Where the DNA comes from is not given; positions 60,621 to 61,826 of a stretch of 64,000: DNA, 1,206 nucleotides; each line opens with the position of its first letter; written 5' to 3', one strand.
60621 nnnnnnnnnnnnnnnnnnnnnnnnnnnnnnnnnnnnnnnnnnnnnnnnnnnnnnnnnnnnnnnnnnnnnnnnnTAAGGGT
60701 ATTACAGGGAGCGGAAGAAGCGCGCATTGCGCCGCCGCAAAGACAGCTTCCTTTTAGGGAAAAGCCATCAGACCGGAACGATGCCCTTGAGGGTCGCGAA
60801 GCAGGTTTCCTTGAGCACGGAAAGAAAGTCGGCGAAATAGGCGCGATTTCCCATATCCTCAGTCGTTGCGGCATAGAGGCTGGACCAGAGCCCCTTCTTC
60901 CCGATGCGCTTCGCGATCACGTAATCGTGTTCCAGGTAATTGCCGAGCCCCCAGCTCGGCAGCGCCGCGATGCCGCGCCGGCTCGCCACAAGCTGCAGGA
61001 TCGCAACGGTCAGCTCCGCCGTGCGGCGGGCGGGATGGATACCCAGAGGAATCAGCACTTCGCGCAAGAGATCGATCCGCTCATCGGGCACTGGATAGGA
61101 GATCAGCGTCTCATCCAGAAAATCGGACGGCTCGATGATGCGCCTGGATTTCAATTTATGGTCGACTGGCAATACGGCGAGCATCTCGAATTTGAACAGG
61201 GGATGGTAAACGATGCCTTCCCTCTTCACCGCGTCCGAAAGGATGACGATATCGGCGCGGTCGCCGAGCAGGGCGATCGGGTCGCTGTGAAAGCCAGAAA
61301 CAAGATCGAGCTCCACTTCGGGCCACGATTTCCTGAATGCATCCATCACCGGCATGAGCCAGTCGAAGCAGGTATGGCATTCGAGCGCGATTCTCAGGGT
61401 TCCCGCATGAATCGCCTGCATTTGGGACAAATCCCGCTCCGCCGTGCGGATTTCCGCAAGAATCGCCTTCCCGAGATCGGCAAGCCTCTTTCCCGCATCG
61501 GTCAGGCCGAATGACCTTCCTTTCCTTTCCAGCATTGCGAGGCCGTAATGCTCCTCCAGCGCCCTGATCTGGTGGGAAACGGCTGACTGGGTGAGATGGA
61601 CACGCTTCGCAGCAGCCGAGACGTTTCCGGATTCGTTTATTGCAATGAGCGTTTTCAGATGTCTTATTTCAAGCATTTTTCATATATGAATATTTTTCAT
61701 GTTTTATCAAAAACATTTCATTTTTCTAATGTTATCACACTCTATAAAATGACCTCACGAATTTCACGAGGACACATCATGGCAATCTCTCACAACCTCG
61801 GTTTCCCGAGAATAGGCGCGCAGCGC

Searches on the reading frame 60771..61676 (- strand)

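Call 87: search_protein_families(library=pfam, proteins=[window:60771-61676:-], max_evalue=0.00001)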
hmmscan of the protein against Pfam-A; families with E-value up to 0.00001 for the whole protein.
window:60771-61676:- (302 aa): 2 families
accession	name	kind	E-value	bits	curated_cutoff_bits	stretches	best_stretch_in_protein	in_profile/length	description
PF03466.25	LysR_substrate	-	1.2e-37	129.7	28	1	91-292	5-208/209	LysR substrate binding domain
PF00126.33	HTH_1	-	1.4e-20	73.4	26.6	1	4-63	1-60/60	Bacterial regulatory helix-turn-helix protein, lysR family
